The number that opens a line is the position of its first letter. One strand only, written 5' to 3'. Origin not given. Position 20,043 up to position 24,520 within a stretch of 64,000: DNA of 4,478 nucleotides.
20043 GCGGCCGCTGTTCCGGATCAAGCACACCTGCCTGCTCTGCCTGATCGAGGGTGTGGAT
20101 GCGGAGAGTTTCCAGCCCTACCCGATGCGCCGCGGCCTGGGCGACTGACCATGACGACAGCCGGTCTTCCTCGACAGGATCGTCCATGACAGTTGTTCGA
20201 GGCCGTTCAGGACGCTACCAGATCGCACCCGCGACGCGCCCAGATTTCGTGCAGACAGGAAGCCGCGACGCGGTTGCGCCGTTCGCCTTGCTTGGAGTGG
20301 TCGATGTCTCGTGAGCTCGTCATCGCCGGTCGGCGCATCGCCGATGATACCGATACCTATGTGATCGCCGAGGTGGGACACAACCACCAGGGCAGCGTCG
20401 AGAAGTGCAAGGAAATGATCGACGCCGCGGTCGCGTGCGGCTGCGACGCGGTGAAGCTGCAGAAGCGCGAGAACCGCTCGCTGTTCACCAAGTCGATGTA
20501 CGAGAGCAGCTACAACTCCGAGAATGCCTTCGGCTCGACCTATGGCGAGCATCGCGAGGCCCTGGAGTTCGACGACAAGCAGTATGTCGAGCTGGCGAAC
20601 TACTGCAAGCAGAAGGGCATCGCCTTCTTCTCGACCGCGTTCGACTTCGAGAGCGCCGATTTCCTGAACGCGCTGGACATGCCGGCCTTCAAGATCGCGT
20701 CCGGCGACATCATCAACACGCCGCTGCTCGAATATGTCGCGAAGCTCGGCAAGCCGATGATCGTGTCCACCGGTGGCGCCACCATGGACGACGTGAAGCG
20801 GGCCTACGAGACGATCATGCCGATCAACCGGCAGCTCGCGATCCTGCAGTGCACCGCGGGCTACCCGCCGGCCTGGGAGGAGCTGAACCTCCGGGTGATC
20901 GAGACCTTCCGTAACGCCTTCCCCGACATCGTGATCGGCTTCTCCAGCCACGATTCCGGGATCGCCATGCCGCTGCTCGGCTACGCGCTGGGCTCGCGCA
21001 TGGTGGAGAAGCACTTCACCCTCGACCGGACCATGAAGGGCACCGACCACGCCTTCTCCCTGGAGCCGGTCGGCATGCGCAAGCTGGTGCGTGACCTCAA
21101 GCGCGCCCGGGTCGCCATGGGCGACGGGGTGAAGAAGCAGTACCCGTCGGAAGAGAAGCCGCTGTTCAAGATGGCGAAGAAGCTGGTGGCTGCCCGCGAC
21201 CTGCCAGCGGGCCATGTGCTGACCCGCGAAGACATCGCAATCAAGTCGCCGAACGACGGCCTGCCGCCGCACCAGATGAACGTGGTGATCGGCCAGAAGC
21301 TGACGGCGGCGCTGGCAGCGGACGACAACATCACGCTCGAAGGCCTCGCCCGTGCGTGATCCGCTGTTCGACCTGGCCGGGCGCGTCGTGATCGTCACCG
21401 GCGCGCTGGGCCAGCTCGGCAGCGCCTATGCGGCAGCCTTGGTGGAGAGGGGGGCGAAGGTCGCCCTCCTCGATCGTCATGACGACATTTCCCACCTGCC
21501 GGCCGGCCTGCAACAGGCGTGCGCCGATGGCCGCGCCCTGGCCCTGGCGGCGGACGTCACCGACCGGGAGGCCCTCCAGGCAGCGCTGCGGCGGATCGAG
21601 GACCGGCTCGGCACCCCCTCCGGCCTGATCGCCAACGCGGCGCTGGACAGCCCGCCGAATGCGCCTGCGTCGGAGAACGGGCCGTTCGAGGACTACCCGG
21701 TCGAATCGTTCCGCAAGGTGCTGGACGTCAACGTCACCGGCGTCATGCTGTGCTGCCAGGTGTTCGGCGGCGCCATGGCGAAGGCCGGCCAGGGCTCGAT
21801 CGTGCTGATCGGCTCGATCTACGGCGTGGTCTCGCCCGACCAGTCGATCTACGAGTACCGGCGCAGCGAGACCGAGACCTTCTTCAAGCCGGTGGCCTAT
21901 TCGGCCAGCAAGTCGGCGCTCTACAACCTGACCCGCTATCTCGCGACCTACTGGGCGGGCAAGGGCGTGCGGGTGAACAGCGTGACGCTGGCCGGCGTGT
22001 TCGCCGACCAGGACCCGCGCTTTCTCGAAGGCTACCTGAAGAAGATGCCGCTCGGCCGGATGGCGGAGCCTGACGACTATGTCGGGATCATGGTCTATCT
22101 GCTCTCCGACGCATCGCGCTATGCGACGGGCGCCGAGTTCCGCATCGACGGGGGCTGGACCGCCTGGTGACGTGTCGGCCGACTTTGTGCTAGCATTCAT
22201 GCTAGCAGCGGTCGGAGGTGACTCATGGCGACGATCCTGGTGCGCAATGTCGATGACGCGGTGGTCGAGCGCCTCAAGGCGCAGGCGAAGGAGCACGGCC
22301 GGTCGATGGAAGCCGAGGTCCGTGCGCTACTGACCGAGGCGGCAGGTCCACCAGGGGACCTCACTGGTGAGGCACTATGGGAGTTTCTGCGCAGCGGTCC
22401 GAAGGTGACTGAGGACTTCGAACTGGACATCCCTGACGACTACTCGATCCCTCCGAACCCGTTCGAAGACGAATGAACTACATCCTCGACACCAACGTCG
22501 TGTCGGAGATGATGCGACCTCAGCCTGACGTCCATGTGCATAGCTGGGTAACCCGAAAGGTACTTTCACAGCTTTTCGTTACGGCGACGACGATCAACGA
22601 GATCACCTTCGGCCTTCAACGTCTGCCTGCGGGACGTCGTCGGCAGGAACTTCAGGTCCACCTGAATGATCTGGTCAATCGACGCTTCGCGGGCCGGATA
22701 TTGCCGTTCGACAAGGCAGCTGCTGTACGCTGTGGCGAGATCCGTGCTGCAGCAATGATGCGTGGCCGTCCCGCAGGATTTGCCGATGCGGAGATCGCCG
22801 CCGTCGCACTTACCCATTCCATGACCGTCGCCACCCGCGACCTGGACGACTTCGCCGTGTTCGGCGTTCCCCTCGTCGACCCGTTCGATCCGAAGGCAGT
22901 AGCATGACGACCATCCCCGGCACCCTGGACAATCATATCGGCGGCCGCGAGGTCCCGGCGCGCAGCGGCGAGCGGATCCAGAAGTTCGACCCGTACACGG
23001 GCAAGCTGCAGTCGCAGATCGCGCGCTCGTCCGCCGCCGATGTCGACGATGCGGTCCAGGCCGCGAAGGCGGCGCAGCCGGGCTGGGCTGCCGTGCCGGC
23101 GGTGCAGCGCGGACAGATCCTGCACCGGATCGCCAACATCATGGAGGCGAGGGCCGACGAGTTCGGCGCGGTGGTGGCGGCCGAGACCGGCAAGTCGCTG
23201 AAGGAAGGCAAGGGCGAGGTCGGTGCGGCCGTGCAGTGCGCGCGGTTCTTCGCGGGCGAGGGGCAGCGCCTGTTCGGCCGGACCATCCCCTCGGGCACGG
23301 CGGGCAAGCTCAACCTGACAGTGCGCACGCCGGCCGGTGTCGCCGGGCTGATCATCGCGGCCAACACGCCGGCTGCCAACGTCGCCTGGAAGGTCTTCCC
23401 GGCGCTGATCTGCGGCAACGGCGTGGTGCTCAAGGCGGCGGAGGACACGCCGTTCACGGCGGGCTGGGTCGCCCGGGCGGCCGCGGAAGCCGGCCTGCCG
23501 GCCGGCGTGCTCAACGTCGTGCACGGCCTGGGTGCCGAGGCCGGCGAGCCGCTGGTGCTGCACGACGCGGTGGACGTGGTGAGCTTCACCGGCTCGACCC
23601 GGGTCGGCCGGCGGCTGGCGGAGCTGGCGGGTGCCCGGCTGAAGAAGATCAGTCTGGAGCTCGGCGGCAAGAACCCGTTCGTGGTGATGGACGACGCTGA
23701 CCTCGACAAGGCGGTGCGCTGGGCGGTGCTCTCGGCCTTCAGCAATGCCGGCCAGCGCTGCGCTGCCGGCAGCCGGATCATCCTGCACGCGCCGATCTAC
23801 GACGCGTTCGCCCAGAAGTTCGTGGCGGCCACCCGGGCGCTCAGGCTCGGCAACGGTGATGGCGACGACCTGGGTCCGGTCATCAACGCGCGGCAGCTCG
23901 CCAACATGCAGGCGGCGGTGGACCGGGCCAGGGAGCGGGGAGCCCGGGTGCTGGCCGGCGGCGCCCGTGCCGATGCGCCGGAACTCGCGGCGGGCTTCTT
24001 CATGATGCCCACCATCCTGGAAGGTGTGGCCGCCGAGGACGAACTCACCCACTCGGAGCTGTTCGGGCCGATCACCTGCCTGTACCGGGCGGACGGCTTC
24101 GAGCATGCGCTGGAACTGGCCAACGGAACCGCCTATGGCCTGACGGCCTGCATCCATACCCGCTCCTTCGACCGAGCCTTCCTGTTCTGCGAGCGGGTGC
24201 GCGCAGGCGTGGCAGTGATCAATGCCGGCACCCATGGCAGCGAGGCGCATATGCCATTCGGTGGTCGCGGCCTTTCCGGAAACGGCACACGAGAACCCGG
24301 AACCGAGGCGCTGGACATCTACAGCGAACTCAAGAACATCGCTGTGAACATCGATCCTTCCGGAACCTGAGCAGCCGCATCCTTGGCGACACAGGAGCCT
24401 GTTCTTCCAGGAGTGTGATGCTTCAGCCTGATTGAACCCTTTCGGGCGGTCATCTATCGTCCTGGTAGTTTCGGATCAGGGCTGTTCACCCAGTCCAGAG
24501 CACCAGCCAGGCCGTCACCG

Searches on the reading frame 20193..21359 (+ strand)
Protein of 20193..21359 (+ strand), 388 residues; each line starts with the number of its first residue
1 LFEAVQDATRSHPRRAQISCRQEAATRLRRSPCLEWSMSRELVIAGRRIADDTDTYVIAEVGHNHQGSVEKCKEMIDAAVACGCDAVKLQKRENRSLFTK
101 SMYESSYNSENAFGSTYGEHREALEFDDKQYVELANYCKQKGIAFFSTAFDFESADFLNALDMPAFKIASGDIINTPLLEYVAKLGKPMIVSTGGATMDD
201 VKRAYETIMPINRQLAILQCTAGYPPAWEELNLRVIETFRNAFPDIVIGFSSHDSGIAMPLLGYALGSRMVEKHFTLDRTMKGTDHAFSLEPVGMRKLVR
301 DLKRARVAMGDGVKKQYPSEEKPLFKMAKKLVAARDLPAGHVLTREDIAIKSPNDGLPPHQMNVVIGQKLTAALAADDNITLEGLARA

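Call 8: search_protein_families(library=pfam, proteins=[window:20193-21359:+], max_evalue=0.001)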
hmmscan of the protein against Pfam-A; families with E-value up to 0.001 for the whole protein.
window:20193-21359:+ (388 aa): 2 families
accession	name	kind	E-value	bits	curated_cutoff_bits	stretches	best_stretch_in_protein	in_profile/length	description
PF03102.20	NeuB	-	3.8e-82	275.8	22.1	1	75-314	1-241/241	NeuB family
PF08666.17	SAF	-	5.9e-10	40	21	1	331-381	4-58/63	SAF domain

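Call 76: search_protein_families(library=ncbifam, proteins=[window:20304-21359:+], max_evalue=0.001)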
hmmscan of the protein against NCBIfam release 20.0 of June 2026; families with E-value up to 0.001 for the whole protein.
window:20304-21359:+ (351 aa): 2 families
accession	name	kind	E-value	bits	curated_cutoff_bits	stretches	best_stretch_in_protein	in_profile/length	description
TIGR03569.1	NeuB_NnaB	equivalog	3e-94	315.8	399.65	1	18-343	1-329/329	N-acetylneuraminate synthase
TIGR03586.1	PseI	equivalog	8.4e-74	248.7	340.25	1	18-341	2-325/327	pseudaminic acid synthase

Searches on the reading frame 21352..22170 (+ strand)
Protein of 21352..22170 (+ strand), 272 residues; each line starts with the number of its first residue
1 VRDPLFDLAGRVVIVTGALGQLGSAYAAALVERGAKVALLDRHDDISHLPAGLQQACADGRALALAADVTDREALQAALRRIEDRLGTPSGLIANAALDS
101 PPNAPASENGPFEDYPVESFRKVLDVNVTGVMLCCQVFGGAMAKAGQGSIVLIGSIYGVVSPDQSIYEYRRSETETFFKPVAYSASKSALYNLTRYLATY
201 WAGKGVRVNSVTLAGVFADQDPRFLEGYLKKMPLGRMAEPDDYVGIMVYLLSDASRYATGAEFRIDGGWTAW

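Call 8: search_protein_families(library=pfam, proteins=[window:21352-22170:+], max_evalue=0.001)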
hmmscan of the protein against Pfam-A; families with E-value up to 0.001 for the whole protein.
window:21352-22170:+ (272 aa): 5 families
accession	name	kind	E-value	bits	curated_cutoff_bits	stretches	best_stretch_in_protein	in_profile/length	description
PF13561.12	adh_short_C2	-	1e-42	146.8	27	2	22-182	8-158/236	Enoyl-(Acyl carrier protein) reductase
PF00106.31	adh_short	-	1.4e-36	126.2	26.6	2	11-163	1-145/195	short chain dehydrogenase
PF08659.16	KR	-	3.7e-09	37.2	22.6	1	13-159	3-140/180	KR domain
PF01370.27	Epimerase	-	1.2e-07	31.8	20.9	1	13-236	1-197/240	NAD dependent epimerase/dehydratase family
PF16363.11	GDP_Man_Dehyd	-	5.7e-05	23.2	27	1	14-82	1-74/332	GDP-mannose 4,6 dehydratase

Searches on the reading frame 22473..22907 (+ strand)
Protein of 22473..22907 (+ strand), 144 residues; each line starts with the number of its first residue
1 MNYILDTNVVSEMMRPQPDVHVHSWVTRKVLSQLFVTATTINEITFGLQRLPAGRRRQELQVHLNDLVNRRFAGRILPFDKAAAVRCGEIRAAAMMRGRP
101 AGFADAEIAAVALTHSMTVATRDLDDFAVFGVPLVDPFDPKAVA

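Call 27: search_protein_families(library=pfam, proteins=[window:22473-22907:+], max_evalue=1)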
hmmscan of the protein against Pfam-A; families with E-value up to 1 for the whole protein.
window:22473-22907:+ (144 aa): 3 families
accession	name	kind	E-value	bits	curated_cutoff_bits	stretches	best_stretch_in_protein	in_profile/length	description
PF01850.27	PIN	-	1.9e-14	54.7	23.6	1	3-128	1-115/120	PIN domain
PF13470.12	PIN_3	-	0.014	16.6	27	1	3-115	2-104/115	PIN domain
PF18480.7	DUF5615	-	0.024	14.9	23.8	1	101-128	33-59/110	Domain of unknown function (DUF5615)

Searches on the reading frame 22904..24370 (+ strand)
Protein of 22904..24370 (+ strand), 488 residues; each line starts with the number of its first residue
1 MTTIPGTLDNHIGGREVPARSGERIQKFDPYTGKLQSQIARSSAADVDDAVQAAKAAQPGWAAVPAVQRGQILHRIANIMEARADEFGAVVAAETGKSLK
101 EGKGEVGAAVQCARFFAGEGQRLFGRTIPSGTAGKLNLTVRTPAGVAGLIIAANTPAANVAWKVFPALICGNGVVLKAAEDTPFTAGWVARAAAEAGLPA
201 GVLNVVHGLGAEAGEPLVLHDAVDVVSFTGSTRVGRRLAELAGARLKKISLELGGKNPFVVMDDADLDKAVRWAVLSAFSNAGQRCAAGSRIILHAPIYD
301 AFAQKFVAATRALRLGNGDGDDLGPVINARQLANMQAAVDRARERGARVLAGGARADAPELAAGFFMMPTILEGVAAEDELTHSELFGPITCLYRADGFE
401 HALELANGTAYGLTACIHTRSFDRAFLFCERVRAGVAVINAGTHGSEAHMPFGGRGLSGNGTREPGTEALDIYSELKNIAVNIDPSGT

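Call 8: search_protein_families(library=pfam, proteins=[window:22904-24370:+], max_evalue=0.001)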
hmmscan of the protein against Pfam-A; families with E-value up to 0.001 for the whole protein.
window:22904-24370:+ (488 aa): 1 family
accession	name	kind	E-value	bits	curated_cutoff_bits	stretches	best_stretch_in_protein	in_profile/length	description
PF00171.27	Aldedh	-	8.5e-154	512.9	23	1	20-479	5-461/461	Aldehyde dehydrogenase family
